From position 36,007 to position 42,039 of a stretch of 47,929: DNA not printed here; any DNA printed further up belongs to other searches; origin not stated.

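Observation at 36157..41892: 1911-aa secreted mosaic protein embedded among sulfatases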

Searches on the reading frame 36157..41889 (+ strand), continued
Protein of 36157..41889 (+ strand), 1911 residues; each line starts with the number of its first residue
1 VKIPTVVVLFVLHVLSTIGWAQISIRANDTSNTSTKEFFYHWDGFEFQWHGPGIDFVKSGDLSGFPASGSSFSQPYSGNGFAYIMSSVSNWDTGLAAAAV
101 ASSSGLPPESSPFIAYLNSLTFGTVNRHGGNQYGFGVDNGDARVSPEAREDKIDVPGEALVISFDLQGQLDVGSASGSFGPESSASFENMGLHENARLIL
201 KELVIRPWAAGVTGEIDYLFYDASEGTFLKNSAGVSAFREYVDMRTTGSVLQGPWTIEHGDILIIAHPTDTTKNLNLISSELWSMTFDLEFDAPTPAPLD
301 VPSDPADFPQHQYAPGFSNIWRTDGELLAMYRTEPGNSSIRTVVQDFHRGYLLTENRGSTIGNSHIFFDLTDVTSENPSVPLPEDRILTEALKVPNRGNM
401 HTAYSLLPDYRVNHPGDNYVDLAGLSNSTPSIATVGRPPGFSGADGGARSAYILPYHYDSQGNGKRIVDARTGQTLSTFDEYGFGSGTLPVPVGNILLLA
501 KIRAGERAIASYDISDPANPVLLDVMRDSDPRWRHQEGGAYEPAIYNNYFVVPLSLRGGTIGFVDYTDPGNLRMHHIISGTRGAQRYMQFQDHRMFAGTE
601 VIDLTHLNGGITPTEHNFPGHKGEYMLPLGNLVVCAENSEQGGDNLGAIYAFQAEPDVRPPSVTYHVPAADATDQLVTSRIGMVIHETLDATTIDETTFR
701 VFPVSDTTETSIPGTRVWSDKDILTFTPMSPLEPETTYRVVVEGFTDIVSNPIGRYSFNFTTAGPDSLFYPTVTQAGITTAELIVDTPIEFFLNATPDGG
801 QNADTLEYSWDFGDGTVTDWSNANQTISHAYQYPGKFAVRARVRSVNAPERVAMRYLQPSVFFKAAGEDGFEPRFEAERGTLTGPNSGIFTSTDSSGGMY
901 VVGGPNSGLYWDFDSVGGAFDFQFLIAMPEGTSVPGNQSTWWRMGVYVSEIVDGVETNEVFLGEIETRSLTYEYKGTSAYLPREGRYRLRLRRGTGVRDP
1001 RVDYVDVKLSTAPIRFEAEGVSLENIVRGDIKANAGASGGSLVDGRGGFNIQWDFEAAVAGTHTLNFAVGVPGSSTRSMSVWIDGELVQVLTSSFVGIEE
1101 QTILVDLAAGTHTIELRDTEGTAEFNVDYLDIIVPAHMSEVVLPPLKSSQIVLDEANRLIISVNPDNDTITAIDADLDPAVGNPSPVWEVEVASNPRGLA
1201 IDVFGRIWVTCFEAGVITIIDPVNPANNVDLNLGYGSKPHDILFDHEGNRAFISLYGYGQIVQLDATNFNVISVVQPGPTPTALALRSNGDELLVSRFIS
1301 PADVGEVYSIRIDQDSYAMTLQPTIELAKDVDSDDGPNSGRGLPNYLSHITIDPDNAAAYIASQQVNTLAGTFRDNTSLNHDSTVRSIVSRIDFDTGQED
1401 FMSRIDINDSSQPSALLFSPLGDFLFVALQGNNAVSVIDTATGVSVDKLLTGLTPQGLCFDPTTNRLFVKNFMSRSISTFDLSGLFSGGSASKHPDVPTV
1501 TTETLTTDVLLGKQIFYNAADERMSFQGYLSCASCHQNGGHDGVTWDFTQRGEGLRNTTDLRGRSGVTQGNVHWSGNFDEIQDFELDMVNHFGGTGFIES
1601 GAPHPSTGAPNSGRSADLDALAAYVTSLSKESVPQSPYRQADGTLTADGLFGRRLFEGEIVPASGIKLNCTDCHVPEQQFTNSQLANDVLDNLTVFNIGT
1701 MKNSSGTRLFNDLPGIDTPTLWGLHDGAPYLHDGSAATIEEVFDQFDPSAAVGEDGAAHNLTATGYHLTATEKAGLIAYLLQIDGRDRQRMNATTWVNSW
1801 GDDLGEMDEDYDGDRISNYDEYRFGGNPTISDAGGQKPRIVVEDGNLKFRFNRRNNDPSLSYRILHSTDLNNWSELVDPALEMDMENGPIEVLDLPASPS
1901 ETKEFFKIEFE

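Call 78: search_protein_families(library=pfam, proteins=[P0010, P0011, P0009], max_evalue=0.00001)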
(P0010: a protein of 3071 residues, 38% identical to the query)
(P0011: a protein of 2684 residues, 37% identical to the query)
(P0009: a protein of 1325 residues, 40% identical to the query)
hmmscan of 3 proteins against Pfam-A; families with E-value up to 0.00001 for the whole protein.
P0010 (3071 aa): 14 families
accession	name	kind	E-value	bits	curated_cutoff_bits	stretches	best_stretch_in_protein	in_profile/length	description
PF19078.6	Big_12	-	1.7e-50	169.9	27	5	2377-2468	1-100/102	Bacterial Ig-like domain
PF07691.17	PA14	-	9.1e-26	90.9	24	2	2477-2607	3-143/147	PA14 domain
PF13385.13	Laminin_G_3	-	3.8e-23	82.7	27.6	1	861-1020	1-150/151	Concanavalin A-like lectin/glucanases superfamily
PF05345.18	He_PIG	-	1.4e-22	80.3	24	2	1039-1122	2-96/96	Putative Ig domain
PF18099.7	CBM_35_2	-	3.9e-17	62.7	23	1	2064-2173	1-110/112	Carbohydrate binding module (family 35)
PF00801.26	PKD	-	1e-14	54.7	23.5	1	1128-1202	5-77/80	PKD domain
PF18911.6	PKD_4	-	2.3e-14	53.6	27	1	1136-1203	15-82/85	PKD domain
PF09118.17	GO-like_E_set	-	1e-13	51.9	25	1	451-544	1-100/100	Galactose oxidase-like, Early set domain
PF03422.21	CBM_6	-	7e-13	49.4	28.9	1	2065-2176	8-124/125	Carbohydrate binding module (family 6)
PF07250.17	Glyoxal_oxid_N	-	5.4e-10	39.4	37.5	1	120-264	48-186/243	Glyoxal oxidase N-terminus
PF10528.15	GLEYA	-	8.8e-09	36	26.2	0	690-774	5-85/91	GLEYA domain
PF13964.12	Kelch_6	-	3.6e-08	33.5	25.3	0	350-401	4-50/50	Kelch motif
PF03150.19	CCP_MauG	-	1.9e-06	29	25.6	0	1589-1658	7-76/149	Di-haem cytochrome c peroxidase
PF25174.1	Beta-prop_THOC3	-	1e-05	25.2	305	0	1238-1343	66-168/272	THOC3 beta-propeller domain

P0011 (2684 aa): 9 families
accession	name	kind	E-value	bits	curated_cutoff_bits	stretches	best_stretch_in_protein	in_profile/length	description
PF11721.14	Malectin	-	5e-133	440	23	5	27-169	3-163/163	Malectin domain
PF09118.17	GO-like_E_set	-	1.4e-18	67.5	25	1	1878-1970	1-100/100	Galactose oxidase-like, Early set domain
PF02412.23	TSP_3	-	4.4e-12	45.9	25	0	733-765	2-34/36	Thrombospondin type 3 repeat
PF13964.12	Kelch_6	-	4e-09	36.6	25.3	1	1778-1828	5-50/50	Kelch motif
PF12819.13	Malectin_like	-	1e-08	35.3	24.5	0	588-682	236-329/331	Malectin-like domain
PF07691.17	PA14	-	4.1e-08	33.6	24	1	1388-1461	46-127/147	PA14 domain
PF07250.17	Glyoxal_oxid_N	-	4.7e-08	33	37.5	0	1561-1689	64-184/243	Glyoxal oxidase N-terminus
PF03150.19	CCP_MauG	-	1.9e-07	32.3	25.6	0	2441-2514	4-76/149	Di-haem cytochrome c peroxidase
PF02239.22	Cytochrom_D1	-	4.7e-06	25.8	25.5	0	2132-2223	10-99/368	Cytochrome D1 heme domain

P0009 (1325 aa): 6 families
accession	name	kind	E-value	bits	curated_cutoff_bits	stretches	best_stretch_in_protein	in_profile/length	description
PF13205.12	Big_5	-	4.7e-19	69.5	23.6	1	456-560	1-105/105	Bacterial Ig-like domain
PF18911.6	PKD_4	-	1.3e-11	44.8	27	1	565-640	2-78/85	PKD domain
PF00801.26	PKD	-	2.5e-10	40.6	23.5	1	575-641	9-76/80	PKD domain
PF21419.2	RoxA-like_Cyt-c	-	1.4e-08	34.6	26.7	1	1202-1229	4-31/39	RoxA-like, cytochrome c-like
PF03150.19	CCP_MauG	-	4.4e-07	31.1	25.6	0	1007-1041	4-37/149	Di-haem cytochrome c peroxidase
PF24684.1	Vgb_lyase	-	4.2e-06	26.2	50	0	667-768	24-125/290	Virginiamycin B lyase family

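Call 96: find_encoding_contigs(protein=P0010, flank=8000, max_places=1)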
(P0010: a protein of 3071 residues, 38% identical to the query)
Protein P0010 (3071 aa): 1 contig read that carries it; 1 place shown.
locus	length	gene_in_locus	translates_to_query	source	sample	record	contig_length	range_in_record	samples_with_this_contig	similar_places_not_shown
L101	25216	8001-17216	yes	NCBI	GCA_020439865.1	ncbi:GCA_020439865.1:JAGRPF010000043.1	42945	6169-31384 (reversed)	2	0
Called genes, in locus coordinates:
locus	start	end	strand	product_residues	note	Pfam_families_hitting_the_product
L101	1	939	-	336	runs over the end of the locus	PF08240:ADH_N, PF00107:ADH_zinc_N, PF13602:ADH_zinc_N_2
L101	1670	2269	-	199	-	PF18306:LDcluster4, PF03641:Lysine_decarbox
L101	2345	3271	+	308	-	PF04909:Amidohydro_2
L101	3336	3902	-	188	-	PF12728:HTH_17, PF00072:Response_reg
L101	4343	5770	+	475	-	PF00206:Lyase_1, PF10397:ADSL_C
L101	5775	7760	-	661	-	PF00521:DNA_topoisoIV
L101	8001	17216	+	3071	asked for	PF07250:Glyoxal_oxid_N, PF09118:GO-like_E_set, PF05345:He_PIG, PF13385:Laminin_G_3, PF05345:He_PIG, PF00801:PKD, PF18911:PKD_4, PF19078:Big_12, +9 more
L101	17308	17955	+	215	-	-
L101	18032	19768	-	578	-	PF00664:ABC_membrane, PF02463:SMC_N (faint), PF00005:ABC_tran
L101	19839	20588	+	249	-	PF14237:GYF_2, PF06271:RDD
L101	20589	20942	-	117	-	-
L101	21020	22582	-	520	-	PF00342:PGI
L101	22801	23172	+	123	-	PF07876:Dabb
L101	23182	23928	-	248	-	PF00899:ThiF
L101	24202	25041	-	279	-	PF00288:GHMP_kinases_N, PF08544:GHMP_kinases_C (weak)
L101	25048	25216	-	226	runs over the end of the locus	PF02578:Cu-oxidase_4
